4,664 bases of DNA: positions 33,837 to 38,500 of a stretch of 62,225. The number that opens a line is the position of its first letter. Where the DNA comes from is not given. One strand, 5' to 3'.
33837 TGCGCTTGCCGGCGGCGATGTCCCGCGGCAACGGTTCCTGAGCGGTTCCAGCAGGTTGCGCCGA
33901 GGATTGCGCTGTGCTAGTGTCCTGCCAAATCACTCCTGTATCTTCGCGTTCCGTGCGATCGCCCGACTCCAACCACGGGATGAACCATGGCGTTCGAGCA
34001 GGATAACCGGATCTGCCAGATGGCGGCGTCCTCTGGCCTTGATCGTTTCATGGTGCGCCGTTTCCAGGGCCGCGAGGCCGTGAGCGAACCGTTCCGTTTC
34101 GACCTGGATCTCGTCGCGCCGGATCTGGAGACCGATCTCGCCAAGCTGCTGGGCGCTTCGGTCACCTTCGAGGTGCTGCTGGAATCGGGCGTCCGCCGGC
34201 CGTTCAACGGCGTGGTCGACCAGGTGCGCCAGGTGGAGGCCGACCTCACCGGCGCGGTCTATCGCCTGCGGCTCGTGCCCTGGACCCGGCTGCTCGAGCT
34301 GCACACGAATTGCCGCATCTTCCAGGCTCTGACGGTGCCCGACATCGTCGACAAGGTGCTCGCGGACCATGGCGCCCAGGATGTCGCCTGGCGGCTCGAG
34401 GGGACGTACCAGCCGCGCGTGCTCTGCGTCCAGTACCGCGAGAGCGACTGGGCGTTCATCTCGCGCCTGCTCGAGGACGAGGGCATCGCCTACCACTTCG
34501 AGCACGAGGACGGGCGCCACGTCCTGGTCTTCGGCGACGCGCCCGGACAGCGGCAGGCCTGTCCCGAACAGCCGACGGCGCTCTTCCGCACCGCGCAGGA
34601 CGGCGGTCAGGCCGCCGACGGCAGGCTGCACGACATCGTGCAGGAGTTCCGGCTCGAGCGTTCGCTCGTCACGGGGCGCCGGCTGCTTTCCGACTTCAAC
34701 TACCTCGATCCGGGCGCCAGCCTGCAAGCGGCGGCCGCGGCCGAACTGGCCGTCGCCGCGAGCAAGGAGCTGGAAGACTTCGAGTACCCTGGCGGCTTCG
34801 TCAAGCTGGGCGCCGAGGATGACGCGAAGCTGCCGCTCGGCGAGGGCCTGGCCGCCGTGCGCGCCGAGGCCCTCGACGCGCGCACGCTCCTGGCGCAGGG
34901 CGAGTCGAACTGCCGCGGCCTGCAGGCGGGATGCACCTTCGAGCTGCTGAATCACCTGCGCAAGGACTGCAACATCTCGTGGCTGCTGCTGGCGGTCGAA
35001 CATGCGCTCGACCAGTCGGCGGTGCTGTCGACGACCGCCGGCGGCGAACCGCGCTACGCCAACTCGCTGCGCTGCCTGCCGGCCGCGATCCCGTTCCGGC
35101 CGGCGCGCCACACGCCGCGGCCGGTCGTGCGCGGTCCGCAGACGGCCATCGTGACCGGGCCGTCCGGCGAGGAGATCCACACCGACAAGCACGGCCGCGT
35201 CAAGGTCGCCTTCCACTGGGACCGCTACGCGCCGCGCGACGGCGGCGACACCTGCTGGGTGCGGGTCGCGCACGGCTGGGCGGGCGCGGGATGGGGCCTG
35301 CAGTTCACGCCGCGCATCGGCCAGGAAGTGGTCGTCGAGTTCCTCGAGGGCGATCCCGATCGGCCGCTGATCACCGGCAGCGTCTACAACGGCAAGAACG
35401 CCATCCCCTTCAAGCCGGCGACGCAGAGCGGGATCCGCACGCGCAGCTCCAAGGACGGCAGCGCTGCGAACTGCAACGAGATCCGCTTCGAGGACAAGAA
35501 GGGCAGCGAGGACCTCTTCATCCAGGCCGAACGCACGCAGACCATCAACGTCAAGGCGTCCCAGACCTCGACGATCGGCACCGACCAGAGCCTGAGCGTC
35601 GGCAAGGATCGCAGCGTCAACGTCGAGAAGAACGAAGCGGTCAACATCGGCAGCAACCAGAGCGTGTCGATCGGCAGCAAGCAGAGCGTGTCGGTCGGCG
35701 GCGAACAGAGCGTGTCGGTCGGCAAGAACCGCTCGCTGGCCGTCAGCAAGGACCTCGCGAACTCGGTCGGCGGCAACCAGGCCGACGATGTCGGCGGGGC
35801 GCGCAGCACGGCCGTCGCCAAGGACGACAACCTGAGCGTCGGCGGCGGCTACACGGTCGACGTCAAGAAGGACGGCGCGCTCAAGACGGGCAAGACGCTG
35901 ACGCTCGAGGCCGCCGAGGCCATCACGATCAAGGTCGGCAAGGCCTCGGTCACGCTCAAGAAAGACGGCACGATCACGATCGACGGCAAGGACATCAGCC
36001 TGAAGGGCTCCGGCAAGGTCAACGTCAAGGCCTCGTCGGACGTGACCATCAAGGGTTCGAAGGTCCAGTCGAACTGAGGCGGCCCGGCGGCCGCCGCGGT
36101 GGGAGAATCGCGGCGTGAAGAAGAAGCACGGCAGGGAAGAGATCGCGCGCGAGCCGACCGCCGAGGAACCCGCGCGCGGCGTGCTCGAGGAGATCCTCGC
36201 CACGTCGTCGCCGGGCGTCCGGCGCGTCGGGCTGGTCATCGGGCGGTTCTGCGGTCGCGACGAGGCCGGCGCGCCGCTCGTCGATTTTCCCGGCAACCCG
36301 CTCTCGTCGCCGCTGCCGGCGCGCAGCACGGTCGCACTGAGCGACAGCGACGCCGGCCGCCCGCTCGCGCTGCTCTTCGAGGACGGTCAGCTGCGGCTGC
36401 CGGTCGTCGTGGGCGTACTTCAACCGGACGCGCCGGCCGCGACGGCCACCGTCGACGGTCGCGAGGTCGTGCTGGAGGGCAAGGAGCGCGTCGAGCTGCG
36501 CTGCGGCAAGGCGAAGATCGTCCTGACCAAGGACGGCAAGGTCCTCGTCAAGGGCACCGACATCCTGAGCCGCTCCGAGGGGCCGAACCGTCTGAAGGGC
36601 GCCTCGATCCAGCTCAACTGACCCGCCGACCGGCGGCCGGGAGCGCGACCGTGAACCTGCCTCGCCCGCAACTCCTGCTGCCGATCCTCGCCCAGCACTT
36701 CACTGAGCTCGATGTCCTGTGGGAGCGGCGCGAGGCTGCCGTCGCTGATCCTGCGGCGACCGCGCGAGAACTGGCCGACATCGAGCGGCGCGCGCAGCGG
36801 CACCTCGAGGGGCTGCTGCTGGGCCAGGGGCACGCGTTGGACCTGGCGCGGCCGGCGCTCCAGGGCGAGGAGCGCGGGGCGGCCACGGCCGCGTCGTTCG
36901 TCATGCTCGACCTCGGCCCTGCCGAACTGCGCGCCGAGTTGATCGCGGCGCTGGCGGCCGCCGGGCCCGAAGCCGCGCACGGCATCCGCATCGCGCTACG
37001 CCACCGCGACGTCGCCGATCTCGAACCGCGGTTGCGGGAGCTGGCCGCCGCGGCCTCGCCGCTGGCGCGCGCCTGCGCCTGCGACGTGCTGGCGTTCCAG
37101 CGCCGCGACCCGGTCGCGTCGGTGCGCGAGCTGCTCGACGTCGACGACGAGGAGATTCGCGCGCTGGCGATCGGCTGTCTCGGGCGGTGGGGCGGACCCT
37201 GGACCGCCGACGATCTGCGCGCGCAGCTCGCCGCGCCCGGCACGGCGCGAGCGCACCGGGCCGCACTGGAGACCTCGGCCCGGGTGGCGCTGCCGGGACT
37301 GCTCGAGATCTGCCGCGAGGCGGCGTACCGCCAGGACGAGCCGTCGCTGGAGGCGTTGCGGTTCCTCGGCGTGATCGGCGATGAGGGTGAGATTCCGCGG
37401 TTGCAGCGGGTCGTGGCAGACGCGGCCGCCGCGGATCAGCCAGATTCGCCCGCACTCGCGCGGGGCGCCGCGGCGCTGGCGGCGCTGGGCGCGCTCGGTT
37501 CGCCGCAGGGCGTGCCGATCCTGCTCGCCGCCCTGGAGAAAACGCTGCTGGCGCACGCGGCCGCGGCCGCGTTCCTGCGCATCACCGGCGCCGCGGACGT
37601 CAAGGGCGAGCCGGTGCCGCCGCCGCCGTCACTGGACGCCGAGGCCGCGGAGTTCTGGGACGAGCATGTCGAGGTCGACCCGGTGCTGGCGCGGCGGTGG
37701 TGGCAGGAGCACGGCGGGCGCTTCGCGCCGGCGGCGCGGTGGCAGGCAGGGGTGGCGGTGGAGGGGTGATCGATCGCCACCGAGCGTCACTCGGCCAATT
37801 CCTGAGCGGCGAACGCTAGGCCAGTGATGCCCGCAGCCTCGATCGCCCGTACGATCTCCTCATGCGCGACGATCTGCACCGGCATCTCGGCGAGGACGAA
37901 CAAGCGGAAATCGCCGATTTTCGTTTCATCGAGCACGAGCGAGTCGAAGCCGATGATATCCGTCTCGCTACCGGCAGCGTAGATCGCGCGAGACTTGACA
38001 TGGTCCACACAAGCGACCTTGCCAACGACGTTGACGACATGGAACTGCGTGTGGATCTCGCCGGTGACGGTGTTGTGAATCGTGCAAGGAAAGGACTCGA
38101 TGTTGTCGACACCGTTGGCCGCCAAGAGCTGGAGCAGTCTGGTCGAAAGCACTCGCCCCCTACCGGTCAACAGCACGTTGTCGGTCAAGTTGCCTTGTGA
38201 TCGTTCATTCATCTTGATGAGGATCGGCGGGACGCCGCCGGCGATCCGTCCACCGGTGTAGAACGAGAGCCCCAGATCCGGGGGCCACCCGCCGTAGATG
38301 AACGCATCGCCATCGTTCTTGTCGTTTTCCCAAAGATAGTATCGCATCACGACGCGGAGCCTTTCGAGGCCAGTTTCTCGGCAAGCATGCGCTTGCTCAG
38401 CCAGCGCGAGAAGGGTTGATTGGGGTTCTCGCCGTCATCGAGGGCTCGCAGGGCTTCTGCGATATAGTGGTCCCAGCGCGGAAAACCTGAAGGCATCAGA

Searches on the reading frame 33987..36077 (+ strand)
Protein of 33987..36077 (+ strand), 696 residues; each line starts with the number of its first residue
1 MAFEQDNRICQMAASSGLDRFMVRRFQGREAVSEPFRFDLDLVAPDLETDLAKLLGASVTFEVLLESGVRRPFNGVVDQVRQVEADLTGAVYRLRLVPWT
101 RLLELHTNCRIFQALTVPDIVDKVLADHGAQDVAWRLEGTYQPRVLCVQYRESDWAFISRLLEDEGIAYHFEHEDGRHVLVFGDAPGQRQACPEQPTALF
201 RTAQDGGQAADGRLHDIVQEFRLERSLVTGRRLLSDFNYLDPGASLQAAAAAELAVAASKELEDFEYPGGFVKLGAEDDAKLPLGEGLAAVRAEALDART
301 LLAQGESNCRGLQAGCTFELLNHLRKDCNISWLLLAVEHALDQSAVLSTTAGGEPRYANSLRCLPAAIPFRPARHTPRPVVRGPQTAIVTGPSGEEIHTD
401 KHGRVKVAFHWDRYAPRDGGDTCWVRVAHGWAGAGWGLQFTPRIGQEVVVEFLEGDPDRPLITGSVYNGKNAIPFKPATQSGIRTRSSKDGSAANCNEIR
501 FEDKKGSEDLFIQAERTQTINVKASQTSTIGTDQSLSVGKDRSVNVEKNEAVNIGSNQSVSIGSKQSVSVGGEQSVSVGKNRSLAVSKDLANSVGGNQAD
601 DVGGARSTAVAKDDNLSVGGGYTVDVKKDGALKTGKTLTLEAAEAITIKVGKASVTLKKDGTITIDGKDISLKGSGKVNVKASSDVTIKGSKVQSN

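Call 37: search_protein_families(library=pfam, proteins=[window:33987-36077:+], max_evalue=0.001)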
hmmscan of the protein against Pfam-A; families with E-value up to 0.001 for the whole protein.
window:33987-36077:+ (696 aa): 4 families
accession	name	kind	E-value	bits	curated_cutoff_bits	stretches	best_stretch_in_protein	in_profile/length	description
PF05954.17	Phage_GPD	-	1.9e-87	293.7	30.1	1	29-343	1-303/305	Phage tail baseplate hub (GPD)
PF22178.3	Gp5_trimer_C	-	5.5e-34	117.1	30.9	2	481-588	1-106/112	Bacteriophage T4 gp5 C-terminal trimerisation domain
PF04717.18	Phage_base_V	-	2.8e-15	56.8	23.8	1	398-467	10-75/75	Type VI secretion system/phage-baseplate injector OB domain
PF20093.5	DUF6484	-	6.4e-05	24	27.6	1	443-464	38-59/61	Domain of unknown function (DUF6484)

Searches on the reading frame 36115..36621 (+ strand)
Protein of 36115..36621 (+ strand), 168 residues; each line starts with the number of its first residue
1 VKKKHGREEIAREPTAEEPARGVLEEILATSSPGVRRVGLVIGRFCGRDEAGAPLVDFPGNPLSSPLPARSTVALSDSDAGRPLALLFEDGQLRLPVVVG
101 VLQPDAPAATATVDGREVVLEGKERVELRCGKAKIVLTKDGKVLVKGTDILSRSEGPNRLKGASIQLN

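Call 37: search_protein_families(library=pfam, proteins=[window:36115-36621:+], max_evalue=0.001)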
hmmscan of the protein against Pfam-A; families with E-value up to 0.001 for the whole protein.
window:36115-36621:+ (168 aa): 1 family
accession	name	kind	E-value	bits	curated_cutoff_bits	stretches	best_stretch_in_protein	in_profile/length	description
PF20093.5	DUF6484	-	4.3e-22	79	27.6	1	42-102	1-61/61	Domain of unknown function (DUF6484)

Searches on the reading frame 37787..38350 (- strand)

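Call 9: search_protein_families(library=pfam, proteins=[window:37787-38350:-], max_evalue=0.01)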
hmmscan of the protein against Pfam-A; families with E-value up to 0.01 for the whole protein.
window:37787-38350:- (187 aa): 2 families
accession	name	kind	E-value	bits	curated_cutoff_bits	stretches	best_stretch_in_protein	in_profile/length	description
PF07791.16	Imm11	-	1e-13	51.5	22.1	1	66-182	71-191/194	Immunity protein family (Imm11)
PF22298.2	Tsr1_G-like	-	0.0018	18.5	27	1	139-179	65-106/161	Tsr1, G-like domain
